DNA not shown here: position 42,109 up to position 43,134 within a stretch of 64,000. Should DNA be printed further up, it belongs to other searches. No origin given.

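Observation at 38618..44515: Accessory island in which umuD-like and umuC-like genes are separated by an inserted GH18 + zeta-toxin-like module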

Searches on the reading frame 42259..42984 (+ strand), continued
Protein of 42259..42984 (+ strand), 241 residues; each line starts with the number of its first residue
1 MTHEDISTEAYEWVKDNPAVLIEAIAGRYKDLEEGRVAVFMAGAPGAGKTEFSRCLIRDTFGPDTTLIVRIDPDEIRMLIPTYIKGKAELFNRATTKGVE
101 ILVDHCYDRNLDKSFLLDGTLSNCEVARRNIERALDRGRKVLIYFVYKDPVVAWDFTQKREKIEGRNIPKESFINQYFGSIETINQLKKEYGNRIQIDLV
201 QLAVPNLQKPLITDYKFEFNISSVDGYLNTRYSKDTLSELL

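Call 20: find_encoding_contigs(protein=P0018, flank=8000, max_places=2)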
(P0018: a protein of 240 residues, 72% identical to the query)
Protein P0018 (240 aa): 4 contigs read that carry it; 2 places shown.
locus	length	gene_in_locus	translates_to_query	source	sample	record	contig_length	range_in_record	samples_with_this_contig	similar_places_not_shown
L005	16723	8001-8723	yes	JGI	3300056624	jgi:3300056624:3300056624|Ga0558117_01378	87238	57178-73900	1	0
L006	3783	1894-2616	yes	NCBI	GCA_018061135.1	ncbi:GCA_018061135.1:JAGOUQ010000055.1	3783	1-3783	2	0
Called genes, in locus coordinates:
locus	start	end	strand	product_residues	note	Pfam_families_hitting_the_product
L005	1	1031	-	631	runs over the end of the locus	-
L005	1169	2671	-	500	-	PF01381:HTH_3, PF12844:HTH_19, PF13560:HTH_31 (weak), PF13744:HTH_37 (faint), PF00275:EPSP_synthase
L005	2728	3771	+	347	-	PF06723:MreB_Mbl, PF00022:Actin, PF00012:HSP70, PF14450:FtsA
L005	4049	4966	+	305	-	-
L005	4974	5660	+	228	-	PF00702:Hydrolase, PF12710:HAD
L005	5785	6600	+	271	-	PF00730:HhH-GPD, PF00633:HHH (weak)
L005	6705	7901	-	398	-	PF07690:MFS_1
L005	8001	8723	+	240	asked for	PF06414:Zeta_toxin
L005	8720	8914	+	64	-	-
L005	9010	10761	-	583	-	PF00753:Lactamase_B, PF12706:Lactamase_B_2, PF23023:Anti-Pycsar_Apyc1 (faint), PF22505:RNase_J_b_CASP, PF17770:RNase_J_C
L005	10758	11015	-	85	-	-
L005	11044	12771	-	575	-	PF00496:SBP_bac_5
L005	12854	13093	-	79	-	PF03840:SecG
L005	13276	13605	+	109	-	PF00166:Cpn10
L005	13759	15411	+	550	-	PF00118:Cpn60_TCP1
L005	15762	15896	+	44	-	PF04011:LemA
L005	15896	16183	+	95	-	PF04011:LemA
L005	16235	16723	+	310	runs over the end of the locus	PF19656:DUF6159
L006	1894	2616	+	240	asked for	PF06414:Zeta_toxin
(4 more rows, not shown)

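Call 21: find_encoding_contigs(protein=P0098, flank=8000, max_places=4)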
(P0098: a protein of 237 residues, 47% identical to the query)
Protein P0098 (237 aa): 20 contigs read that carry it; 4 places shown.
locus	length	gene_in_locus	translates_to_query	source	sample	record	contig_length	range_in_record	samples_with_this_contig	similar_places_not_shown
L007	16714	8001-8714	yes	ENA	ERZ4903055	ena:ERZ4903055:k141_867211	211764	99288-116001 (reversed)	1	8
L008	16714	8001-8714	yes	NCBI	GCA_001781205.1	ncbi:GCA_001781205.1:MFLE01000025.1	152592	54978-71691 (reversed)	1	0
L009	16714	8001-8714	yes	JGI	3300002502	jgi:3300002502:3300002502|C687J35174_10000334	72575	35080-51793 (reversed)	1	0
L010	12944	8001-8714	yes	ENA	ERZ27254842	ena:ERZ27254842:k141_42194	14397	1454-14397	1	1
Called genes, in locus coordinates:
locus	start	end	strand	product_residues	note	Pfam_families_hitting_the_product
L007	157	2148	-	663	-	PF22745:Nlig-Ia, PF01653:DNA_ligase_aden, PF00633:HHH (faint), PF03120:OB_DNA_ligase, PF12826:HHH_2, PF14520:HHH_5 (weak), PF00533:BRCT, PF12738:PTCB-BRCT (weak)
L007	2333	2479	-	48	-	-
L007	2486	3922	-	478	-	PF13727:CoA_binding_3, PF02397:Bac_transf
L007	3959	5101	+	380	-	PF13477:Glyco_trans_4_2, PF13439:Glyco_transf_4, PF13579:Glyco_trans_4_4, PF00534:Glycos_transf_1, PF13692:Glyco_trans_1_4, PF20706:GT4-conflict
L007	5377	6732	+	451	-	PF00595:PDZ, PF13180:PDZ_2 (weak), PF17820:PDZ_6, PF03572:Peptidase_S41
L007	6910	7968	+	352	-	PF01073:3Beta_HSD, PF01370:Epimerase, PF02719:Polysacc_synt_2, PF04321:RmlD_sub_bind, PF05368:NmrA (faint), PF13460:NAD_binding_10, PF16363:GDP_Man_Dehyd, PF07993:NAD_binding_4 (weak)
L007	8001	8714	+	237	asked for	PF06414:Zeta_toxin, PF13671:AAA_33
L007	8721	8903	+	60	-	-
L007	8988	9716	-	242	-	PF00535:Glycos_transf_2, PF10111:Glyco_tranf_2_2, PF13641:Glyco_tranf_2_3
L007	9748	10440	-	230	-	PF03269:DUF268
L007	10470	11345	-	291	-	-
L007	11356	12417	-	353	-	PF18025:FucT_N, PF00852:Glyco_transf_10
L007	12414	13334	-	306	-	PF08759:GT-D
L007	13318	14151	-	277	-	PF00535:Glycos_transf_2 (weak)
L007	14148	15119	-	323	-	PF00535:Glycos_transf_2, PF13641:Glyco_tranf_2_3 (weak)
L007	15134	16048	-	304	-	PF00535:Glycos_transf_2, PF10111:Glyco_tranf_2_2 (faint), PF13641:Glyco_tranf_2_3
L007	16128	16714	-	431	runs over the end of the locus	PF01943:Polysacc_synt, PF13440:Polysacc_synt_3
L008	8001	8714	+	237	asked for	PF06414:Zeta_toxin, PF13671:AAA_33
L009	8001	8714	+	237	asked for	PF06414:Zeta_toxin, PF13671:AAA_33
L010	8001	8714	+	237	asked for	PF06414:Zeta_toxin, PF13671:AAA_33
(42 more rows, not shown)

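Call 35: find_related_loci(query=A4, collection=metagenome_contigs, flank=6000)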
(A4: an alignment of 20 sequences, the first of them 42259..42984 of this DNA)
Query A4 (241 aa) in metagenome_contigs; peptide patterns used: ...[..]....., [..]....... (x = any residue, [..] = any of these).
600 stretches matched a pattern (row limit reached: there are more); 377 encode a relative of the query (tblastn E <= 1e-3); the best 80 are kept; 80 distinct loci.
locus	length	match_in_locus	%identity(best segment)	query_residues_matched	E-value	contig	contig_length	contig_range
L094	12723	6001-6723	98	1-241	1e-159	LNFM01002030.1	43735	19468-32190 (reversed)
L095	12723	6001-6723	81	1-241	3e-133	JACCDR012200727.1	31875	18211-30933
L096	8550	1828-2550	80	1-241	2e-132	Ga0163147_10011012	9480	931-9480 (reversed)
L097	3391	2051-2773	73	1-241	3e-126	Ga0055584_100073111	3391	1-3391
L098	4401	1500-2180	45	6-241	3e-66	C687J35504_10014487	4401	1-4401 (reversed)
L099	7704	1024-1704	49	1-237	4e-66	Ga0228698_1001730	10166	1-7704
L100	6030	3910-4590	45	6-241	3e-66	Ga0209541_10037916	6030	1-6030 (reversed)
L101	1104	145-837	44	1-241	1e-63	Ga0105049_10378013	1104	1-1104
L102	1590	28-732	44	1-241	4e-61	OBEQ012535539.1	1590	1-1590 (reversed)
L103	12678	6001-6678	46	6-237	2e-58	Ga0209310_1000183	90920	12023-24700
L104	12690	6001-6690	46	1-234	9e-58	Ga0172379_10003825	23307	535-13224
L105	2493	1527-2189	42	4-236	2e-58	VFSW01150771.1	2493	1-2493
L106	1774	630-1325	42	3-241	2e-57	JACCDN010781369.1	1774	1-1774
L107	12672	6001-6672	42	7-241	7e-55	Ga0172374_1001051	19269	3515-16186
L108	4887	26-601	47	37-241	6e-54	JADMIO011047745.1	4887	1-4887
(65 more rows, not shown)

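Call 36: find_related_loci(query=A4, collection=viral_contigs, flank=6000)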
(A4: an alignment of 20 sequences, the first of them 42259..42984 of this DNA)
Query A4 (241 aa) in viral_contigs; peptide patterns used: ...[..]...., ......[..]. (x = any residue, [..] = any of these).
168 stretches matched a pattern; 56 encode a relative of the query (tblastn E <= 1e-3); 56 distinct loci.
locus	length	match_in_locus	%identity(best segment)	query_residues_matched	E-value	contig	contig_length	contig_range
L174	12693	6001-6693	42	4-241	8e-54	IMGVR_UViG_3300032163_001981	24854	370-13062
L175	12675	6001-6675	40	6-241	1e-50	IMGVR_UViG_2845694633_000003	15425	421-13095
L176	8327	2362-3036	40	6-241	1e-50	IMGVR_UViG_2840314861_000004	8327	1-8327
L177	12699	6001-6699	42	1-241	1e-49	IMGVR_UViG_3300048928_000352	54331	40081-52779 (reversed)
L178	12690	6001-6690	42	2-241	1e-49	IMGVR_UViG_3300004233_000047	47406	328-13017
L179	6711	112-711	44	33-241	2e-49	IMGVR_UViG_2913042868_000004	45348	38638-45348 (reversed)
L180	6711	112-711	44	33-241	3e-49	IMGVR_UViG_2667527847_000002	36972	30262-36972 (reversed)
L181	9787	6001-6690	41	2-241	9e-49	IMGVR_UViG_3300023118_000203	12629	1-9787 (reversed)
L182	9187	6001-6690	41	2-241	1e-48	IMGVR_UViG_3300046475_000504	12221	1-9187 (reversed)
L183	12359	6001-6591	46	33-237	6e-48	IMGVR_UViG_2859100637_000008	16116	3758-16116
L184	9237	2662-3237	47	5-200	2e-47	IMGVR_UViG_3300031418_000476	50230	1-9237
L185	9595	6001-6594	44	33-241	1e-46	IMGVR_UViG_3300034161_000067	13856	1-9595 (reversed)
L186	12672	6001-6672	39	3-237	4e-46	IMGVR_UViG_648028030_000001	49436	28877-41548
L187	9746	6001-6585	44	2-200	9e-46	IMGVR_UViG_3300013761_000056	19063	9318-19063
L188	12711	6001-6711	39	1-241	9e-46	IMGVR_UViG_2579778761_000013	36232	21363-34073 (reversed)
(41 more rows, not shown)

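Call 39: search_protein_families(library=padloc, proteins=[window:42259-42984:+], max_evalue=0.01)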
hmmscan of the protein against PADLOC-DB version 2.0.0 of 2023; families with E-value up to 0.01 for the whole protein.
window:42259-42984:+ (241 aa): 1 family
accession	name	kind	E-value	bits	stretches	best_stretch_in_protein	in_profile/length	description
PDLC04605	PDC-M37B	-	0.0018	15.4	0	38-68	306-335/518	-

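Call 43: search_dna_similar(query=window:42259-42984:+, collection=plasmids, mode=protein, max_rows=25)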
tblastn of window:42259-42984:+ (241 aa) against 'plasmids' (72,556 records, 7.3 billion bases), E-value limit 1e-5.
Records with a match: 8; places in all: 8; records where one place covers at least 80% of the query: 3.
Best place of each record, by identity: <60% 8.
By first word of the organism name: Enterobacter 3; Shewanella 1; Polaromonas 1; Pseudomonas 1; Pantoea 1; Kosakonia 1.
By predicted mobility (MOB-suite, as given by PLSDB): non-mobilizable 6; conjugative 2.
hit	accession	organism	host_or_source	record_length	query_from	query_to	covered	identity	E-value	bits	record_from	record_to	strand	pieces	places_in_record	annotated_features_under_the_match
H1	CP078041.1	Shewanella putrefaciens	Whole Organism,sink handle in ICU Room ...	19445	5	241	98%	38.8%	5e-41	156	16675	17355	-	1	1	zeta toxin family protein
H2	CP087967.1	Polaromonas sp. P1-6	cell culture,cave ground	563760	6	241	97%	38.6%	4e-30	156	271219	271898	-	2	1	none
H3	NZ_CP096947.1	Pseudomonas aeruginosa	Homo sapiens,broncholveolr lvge fluid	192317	1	199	83%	35.7%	2e-33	134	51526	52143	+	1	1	zeta toxin family protein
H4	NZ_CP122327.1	Pantoea agglomerans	Beta vulgaris,whole organism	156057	4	166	68%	33.1%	2e-16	86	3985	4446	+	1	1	zeta toxin family protein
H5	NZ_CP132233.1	Enterobacter hormaechei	mixed culture,soil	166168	35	201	69%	32.0%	5e-19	93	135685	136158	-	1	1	zeta toxin family protein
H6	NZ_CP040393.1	Kosakonia radicincitans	Homo sapiens,blood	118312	37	187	63%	34.0%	1e-16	86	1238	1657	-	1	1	zeta toxin family protein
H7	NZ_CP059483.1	Enterobacter kobei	Homo sapiens,rectal swab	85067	39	187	62%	31.1%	3e-13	76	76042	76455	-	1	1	zeta toxin family protein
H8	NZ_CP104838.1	Enterobacter cloacae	Homo sapiens,other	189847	39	187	62%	31.1%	3e-13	76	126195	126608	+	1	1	zeta toxin family protein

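Call 44: search_dna_similar(query=window:42259-42984:+, collection=phages, mode=protein, max_rows=20)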
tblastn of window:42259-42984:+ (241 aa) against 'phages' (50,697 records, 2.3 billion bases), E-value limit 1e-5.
Records with a match: 1; places in all: 1; records where one place covers at least 80% of the query: 0.
Best place of each record, by identity: <60% 1.
By first word of the organism name: Enterococcus 1.
By host as written in the record: Enterococcus faecalis 1.
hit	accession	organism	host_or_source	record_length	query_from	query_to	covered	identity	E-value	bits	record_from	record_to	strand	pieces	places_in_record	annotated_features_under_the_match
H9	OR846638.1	Enterococcus phage Efs 1-1-1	Enterococcus faecalis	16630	1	190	79%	40.1%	1e-32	130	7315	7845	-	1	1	record has no annotation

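Call 45: get_annotated_region(hit=H1, flank=3000)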
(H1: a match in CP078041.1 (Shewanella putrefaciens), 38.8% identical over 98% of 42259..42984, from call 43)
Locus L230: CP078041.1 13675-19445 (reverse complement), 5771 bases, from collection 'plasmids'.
description: Shewanella putrefaciens strain SA70 plasmid pSA70-4, complete sequence
organism: Shewanella putrefaciens (NCBI taxid 24)
taxonomy: Bacteria; Pseudomonadota; Gammaproteobacteria; Alteromonadales; Shewanellaceae; Shewanella; Shewanella putrefaciens
host: -; source: Whole Organism,sink handle in ICU Room in Military Hospital; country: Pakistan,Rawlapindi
typing (MOB-suite, as given by PLSDB): non-mobilizable
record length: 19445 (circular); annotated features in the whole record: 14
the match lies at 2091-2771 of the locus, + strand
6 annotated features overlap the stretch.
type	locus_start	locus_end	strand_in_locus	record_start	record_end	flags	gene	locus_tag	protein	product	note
CDS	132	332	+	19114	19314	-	-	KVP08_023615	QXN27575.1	hypothetical protein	-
CDS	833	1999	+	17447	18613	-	-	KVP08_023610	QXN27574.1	DUF3596 domain-containing protein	-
CDS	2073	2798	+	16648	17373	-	-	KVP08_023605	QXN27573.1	zeta toxin family protein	-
CDS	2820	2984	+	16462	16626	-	-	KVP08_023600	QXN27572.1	hypothetical protein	-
CDS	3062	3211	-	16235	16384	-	-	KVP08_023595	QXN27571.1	tyrosine-type recombinase/integrase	-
CDS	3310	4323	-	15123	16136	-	rfbB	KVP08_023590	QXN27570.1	dTDP-glucose 4,6-dehydratase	-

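Call 46: get_annotated_region(hit=H3, flank=3000)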
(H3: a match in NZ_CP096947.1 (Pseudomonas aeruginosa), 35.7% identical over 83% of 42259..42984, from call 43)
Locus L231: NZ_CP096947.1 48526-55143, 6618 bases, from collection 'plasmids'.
description: Pseudomonas aeruginosa strain NY5530 plasmid pNY5530-NR1, complete sequence
organism: Pseudomonas aeruginosa (NCBI taxid 287)
taxonomy: Bacteria; Pseudomonadota; Gammaproteobacteria; Pseudomonadales; Pseudomonadaceae; Pseudomonas; Pseudomonas aeruginosa
host: -; source: Homo sapiens,broncholveolr lvge fluid; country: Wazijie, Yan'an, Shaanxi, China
typing (MOB-suite, as given by PLSDB): non-mobilizable
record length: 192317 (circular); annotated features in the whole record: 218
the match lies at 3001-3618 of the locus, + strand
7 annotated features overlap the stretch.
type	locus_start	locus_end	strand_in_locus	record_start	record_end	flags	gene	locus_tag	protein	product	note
CDS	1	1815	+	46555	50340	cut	-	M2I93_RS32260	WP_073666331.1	strawberry notch C-terminal domain-containing protein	-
CDS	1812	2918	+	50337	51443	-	-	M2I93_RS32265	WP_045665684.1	PcfJ domain-containing protein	-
CDS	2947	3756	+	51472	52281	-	-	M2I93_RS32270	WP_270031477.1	zeta toxin family protein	-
CDS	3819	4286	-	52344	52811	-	-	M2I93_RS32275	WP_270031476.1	lytic transglycosylase domain-containing protein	-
CDS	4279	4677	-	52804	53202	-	-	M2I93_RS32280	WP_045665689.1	hypothetical protein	-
CDS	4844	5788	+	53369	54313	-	-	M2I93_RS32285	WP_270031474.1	hypothetical protein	-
CDS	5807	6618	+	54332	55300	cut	-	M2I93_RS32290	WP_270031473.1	hypothetical protein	-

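Call 65: predict_structure(alignment_id=A7)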
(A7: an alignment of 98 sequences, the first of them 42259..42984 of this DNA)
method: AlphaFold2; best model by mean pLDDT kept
length: 241 residues; sequences in the alignment: 98
mean_pLDDT: 92.7   pTM: 0.89
mean pLDDT of the five models: 92.7, 92.2, 91.2, 90.5, 90.1
residues with pLDDT >= 90: 193; 70-90: 44; 50-70: 4; < 50: 0
segments of 3 or more residues with pLDDT < 50: none
pLDDT, mean of each block of 10 residues (from residue 1): 94 98 94 92 94 93 92 95 90 96 92 93 95 96 96 92 83 95 97 97 75 92 89 94 94
secondary structure, 60 per line:
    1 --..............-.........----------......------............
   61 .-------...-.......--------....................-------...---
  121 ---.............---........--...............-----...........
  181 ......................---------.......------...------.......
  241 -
elements in order: H3-16 H18-26 E37-42 H49-61 E69-71 H73-79 H88-107 E115-117 H124-136 E140-147 H150-164 H170-194 E195-202 E215-218 H234-240

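Call 68: fold_search(model_id=the predicted structure, library=pdb)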
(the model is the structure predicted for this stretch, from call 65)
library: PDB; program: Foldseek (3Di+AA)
matches with E <= 10: 1087; with E <= 0.001: 77
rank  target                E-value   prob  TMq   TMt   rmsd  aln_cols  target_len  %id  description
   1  1gvn_D                3.2e-10  1.00  0.66  0.59   7.0       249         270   18  Crystal Structure of the Plasmid Maintenance System epsilon/zeta: Meachnism of toxin inactivation and toxin function (released 2003-01-29)
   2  3q8x_D                2.3e-09  1.00  0.65  0.58   7.3       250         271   17  Structure of a toxin-antitoxin system bound to its substrate (released 2011-03-09)
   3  3q8x_B                4.4e-09  1.00  0.64  0.57   3.4       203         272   16  Structure of a toxin-antitoxin system bound to its substrate (released 2011-03-09)
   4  2p5t_B                8.3e-09  1.00  0.62  0.62   5.9       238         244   21  Molecular and structural characterization of the PezAT chromosomal toxin-antitoxin system of the human pathogen Strept (released 2007-05-15)
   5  1gvn_B                1.2e-08  1.00  0.60  0.54   4.4       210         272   18  Crystal Structure of the Plasmid Maintenance System epsilon/zeta: Meachnism of toxin inactivation and toxin function (released 2003-01-29)
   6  2p5t_F                2.5e-08  1.00  0.60  0.60   4.6       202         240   22  Molecular and structural characterization of the PezAT chromosomal toxin-antitoxin system of the human pathogen Strept (released 2007-05-15)
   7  2p5t_D                4.0e-08  1.00  0.65  0.63   5.8       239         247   20  Molecular and structural characterization of the PezAT chromosomal toxin-antitoxin system of the human pathogen Strept (released 2007-05-15)
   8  2p5t_H                5.3e-08  1.00  0.58  0.58   4.6       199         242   21  Molecular and structural characterization of the PezAT chromosomal toxin-antitoxin system of the human pathogen Strept (released 2007-05-15)
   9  6eph_B                1.8e-06  1.00  0.47  0.30   4.9       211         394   18  Structure of the epsilon_1 / zeta_1 antitoxin toxin system from Neisseria gonorrhoeae in complex with UNAM. (released 2018-05-02)
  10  1k6m_A                2.2e-06  1.00  0.49  0.29   6.4       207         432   16  Crystal Structure of Human Liver 6-Phosphofructo-2-Kinase/Fructose-2,6-Bisphosphatase (released 2002-12-11)
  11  5htk_A                3.8e-06  1.00  0.49  0.30   7.0       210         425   15  Human Heart 6-Phosphofructo-2-Kinase/Fructose-2,6-Bisphosphatase (PFKFB2) (released 2016-11-16)
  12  6epg_H                4.0e-06  1.00  0.49  0.31   8.0       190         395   16  Structure of the epsilon_1 / zeta_1 antitoxin / toxin system from Neisseria gonorrhoeae. (released 2018-05-02)
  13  2bif_A                4.0e-06  1.00  0.49  0.29   6.4       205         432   14  6-PHOSPHOFRUCTO-2-KINASE/FRUCTOSE-2,6-BISPHOSPHATASE H256A MUTANT WITH F6P IN PHOSPHATASE ACTIVE SITE (released 1999-02-16)
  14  6etj                  4.0e-06  1.00  0.49  0.29   7.4       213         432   13  HUMAN PFKFB3 IN COMPLEX WITH KAN0438241 (released 2018-11-07)
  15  2dwo                  5.3e-06  1.00  0.49  0.29   6.9       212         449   13  PFKFB3 in complex with ADP and PEP (released 2007-07-03)
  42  4z8v_A                3.5e-05  1.00  0.55  0.41   7.5       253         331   13  CRYSTAL STRUCTURE OF AVRRXO1-ORF1:-ORF2 COMPLEX, NATIVE. (released 2015-09-23)
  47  4z8q_A                4.9e-05  1.00  0.61  0.47   5.5       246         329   12  CRYSTAL STRUCTURE OF AvrRxo1-ORF1:AvrRxo1-ORF2 COMPLEX, SELENOMETHIONINE SUBSTITUTED. (released 2015-09-23)
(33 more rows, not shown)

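Call 86: get_annotated_region(hit=H9, flank=3000)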
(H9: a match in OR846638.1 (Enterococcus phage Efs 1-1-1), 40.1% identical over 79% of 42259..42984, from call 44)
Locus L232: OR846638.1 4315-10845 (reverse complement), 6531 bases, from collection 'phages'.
description: UNVERIFIED_ORG: Enterococcus phage Efs 1-1-1 clone NODE_52_length_16630_cov_5.851386 genomic sequence.
organism: Enterococcus phage Efs 1-1-1 (NCBI taxid 3113827)
taxonomy: Viruses
host: Enterococcus faecalis; source: wastewater; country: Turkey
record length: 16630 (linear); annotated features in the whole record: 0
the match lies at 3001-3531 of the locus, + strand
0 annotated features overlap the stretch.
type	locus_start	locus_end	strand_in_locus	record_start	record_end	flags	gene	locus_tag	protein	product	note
